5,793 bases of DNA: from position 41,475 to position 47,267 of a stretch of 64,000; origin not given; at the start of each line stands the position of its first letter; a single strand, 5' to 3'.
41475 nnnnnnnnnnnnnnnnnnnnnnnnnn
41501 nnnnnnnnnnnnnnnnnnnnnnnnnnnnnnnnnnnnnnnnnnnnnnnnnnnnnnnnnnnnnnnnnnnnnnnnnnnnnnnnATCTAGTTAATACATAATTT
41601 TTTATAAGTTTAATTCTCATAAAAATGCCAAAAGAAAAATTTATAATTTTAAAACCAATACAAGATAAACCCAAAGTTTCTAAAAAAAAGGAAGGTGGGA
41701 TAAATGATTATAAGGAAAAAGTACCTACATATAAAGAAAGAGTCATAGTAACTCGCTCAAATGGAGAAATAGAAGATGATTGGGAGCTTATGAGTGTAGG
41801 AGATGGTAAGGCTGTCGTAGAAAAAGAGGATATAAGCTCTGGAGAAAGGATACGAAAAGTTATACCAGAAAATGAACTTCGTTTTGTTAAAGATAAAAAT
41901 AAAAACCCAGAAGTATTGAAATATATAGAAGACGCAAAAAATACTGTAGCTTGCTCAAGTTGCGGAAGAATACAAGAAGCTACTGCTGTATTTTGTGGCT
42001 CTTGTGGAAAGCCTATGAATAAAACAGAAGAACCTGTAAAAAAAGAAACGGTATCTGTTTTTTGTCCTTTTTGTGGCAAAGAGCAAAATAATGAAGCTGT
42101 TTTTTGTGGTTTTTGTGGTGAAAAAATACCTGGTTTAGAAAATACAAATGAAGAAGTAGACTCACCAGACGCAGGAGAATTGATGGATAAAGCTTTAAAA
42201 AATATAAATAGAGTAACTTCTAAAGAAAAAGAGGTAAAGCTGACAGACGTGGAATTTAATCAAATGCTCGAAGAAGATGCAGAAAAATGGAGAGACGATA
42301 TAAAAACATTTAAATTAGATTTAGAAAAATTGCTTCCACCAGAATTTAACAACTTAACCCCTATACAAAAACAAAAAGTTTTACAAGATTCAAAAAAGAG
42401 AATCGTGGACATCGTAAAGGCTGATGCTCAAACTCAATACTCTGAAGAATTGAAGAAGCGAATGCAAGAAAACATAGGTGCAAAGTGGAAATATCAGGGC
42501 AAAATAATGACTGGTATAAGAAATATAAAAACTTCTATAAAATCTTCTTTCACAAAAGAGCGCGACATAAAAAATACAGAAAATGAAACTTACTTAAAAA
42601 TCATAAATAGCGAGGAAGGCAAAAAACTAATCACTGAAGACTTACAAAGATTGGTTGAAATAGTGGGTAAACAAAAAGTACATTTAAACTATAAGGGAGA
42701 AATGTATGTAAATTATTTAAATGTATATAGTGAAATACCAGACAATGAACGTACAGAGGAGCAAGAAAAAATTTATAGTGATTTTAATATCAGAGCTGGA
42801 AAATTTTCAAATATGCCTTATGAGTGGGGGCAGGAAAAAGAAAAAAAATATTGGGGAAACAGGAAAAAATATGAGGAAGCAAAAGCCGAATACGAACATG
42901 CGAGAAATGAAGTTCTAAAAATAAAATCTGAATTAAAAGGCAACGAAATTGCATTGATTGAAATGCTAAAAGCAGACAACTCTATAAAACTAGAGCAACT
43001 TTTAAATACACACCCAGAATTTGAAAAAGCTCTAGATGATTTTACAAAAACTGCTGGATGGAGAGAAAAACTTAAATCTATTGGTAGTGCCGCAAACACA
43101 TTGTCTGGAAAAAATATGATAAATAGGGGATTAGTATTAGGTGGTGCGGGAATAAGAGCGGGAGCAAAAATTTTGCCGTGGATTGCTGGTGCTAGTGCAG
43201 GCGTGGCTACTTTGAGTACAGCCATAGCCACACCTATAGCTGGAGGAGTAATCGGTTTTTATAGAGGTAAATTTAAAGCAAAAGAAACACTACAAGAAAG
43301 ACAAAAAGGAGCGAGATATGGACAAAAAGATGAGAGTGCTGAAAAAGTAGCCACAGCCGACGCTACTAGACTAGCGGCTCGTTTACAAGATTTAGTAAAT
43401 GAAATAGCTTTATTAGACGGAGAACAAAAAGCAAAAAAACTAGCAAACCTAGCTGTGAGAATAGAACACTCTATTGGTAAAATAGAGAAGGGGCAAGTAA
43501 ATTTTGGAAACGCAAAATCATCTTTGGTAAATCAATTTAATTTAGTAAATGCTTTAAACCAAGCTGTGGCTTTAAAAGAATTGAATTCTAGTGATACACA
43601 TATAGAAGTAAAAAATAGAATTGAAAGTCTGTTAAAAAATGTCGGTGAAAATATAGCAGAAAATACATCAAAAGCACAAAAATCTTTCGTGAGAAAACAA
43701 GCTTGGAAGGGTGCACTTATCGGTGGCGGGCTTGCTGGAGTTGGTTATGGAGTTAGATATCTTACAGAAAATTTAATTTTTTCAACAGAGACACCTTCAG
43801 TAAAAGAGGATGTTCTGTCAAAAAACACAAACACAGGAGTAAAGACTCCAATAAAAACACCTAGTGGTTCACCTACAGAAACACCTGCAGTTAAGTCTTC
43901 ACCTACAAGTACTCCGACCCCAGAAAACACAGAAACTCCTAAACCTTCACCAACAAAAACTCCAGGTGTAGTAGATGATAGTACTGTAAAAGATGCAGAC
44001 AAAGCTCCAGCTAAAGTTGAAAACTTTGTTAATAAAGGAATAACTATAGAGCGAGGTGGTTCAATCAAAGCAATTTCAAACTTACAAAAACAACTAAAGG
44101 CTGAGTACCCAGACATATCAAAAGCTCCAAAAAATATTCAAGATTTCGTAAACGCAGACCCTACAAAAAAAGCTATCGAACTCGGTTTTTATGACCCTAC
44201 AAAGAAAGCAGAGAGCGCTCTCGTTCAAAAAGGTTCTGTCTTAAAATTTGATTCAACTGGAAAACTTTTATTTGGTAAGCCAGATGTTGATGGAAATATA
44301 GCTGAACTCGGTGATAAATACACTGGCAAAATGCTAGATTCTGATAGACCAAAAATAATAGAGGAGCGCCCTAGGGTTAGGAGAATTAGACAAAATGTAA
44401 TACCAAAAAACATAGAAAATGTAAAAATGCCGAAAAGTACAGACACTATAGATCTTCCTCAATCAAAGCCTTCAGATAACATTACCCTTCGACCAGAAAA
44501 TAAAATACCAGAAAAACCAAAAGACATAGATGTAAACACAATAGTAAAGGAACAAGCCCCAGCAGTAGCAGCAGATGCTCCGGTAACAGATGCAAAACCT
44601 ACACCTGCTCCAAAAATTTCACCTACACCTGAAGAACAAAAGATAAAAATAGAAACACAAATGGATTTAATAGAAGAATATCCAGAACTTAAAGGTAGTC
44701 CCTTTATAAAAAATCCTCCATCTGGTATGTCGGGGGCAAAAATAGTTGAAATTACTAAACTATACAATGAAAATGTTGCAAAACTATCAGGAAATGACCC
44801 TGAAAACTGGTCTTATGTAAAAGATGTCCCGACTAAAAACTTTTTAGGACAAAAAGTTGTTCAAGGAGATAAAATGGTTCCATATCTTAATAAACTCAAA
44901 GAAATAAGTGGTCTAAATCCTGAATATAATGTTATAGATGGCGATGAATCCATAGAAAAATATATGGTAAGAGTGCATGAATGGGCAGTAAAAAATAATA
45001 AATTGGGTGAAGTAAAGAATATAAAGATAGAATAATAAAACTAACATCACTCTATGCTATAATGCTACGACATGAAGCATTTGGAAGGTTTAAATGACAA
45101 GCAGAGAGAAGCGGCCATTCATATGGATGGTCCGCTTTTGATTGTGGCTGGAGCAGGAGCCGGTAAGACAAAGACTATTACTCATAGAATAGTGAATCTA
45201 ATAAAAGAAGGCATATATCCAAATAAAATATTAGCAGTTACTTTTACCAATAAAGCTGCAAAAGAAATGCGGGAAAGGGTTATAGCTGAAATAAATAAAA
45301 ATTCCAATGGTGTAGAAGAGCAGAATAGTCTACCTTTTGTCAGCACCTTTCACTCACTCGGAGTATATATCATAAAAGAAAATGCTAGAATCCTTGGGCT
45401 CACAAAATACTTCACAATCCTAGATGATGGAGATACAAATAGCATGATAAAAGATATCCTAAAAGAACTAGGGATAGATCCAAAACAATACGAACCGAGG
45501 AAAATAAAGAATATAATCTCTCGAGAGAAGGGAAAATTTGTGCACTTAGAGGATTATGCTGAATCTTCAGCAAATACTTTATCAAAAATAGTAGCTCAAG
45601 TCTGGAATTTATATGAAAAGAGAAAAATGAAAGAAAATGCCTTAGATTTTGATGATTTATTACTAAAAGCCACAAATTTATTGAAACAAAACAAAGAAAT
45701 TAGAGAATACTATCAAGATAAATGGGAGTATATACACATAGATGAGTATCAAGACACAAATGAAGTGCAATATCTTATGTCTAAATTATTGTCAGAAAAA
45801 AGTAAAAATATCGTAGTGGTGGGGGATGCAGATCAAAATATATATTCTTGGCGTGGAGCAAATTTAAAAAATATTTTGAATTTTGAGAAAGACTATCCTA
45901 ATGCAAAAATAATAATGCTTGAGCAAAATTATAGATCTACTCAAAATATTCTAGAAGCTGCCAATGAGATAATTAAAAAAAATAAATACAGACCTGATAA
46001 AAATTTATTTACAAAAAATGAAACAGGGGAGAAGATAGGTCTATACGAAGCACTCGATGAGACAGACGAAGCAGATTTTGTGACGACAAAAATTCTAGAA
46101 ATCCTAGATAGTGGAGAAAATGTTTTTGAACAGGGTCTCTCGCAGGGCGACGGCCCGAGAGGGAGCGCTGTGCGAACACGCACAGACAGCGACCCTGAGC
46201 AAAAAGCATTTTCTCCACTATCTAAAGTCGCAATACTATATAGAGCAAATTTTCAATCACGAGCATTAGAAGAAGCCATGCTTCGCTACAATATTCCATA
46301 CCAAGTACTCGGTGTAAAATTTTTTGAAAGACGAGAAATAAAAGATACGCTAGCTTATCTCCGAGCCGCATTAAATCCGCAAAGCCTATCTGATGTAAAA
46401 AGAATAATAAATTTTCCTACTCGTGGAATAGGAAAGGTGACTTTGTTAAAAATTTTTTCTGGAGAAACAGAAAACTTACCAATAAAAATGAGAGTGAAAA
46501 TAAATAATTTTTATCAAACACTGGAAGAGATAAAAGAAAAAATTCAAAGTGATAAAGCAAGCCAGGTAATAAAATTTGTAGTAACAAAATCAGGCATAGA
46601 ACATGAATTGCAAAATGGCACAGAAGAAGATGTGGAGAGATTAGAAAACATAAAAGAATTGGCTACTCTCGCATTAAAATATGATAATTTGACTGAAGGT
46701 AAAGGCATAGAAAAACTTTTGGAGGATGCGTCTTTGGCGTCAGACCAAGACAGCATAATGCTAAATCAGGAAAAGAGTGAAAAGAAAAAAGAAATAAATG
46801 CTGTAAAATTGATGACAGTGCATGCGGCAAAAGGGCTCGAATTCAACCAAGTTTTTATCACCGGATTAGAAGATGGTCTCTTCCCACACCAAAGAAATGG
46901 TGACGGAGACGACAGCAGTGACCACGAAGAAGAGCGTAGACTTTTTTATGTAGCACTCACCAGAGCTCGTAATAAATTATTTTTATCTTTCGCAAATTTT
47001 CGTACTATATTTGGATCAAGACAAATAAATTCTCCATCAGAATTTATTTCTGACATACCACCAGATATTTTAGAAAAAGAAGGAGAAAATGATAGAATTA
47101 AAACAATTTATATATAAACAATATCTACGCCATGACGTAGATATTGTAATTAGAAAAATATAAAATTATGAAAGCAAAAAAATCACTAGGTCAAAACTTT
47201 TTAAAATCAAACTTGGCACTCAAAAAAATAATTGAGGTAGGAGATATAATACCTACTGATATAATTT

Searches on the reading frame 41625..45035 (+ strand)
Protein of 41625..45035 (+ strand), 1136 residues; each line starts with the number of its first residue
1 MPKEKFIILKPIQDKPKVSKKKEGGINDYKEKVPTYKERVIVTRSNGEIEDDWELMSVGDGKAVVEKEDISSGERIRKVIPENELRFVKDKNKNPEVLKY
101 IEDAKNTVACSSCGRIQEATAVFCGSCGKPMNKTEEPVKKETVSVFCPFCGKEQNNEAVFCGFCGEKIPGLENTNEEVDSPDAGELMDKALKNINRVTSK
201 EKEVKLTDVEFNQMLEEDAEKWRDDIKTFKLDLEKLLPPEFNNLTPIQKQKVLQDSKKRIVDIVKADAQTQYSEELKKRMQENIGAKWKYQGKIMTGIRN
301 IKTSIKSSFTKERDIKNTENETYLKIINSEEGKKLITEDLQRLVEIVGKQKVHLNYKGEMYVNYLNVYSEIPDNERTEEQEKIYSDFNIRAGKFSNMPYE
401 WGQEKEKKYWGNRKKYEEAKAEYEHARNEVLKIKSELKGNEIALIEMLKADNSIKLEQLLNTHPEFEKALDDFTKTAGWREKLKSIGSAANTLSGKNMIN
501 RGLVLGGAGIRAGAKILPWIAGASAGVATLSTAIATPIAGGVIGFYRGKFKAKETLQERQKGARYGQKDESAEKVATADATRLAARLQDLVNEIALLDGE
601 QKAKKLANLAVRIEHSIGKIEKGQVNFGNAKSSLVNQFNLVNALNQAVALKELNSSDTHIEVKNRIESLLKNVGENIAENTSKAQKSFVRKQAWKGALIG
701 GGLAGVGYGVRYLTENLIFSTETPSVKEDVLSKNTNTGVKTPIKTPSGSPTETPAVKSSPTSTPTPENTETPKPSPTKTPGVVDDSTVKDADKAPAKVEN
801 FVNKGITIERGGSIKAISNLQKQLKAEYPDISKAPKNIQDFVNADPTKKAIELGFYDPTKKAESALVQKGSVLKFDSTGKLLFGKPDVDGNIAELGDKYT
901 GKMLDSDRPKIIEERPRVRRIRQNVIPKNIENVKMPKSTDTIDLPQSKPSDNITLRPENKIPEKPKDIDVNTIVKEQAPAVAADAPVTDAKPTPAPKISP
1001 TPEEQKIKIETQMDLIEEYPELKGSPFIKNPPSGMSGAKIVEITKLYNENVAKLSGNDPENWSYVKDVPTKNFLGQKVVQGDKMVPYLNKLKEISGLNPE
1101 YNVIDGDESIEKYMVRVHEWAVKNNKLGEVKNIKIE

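Call 47: search_protein_families(library=pfam, proteins=[window:41625-45035:+], max_evalue=0.00001)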
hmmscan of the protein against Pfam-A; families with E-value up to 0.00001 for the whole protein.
window:41625-45035:+ (1136 aa): 2 families
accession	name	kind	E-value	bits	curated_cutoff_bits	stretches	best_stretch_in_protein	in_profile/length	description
PF13240.11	Zn_Ribbon_1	-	5.4e-06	26.5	25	0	146-167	1-22/23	zinc-ribbon domain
PF12773.13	DZR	-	8.6e-06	26.3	27.3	0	110-165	1-45/45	Double zinc ribbon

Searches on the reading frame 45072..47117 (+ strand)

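Call 47: search_protein_families(library=pfam, proteins=[window:45072-47117:+], max_evalue=0.00001)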
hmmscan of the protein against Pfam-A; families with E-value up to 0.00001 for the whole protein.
window:45072-47117:+ (681 aa): 7 families
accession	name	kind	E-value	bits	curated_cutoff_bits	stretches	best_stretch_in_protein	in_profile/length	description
PF00580.27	UvrD-helicase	-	4.5e-86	289.3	23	1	7-276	1-271/271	UvrD/REP helicase N-terminal domain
PF13361.12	UvrD_C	-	5.5e-65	220.5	25.6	1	281-641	1-348/350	UvrD-like helicase C-terminal domain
PF13245.12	AAA_19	-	1.6e-23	83.8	25.1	1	11-259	1-132/134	AAA domain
PF13538.12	UvrD_C_2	-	2.7e-10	40.4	27.4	1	580-638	4-51/52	UvrD-like helicase C-terminal domain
PF01443.25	Viral_helicase1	-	1.3e-08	35.4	21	0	560-637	160-225/228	Viral superfamily 1 RNA helicase core domain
PF13086.12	AAA_11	-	1.7e-08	35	27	1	7-255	2-249/257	AAA domain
PF13604.12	AAA_30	-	1.8e-07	31.6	27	0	7-70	2-66/191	AAA domain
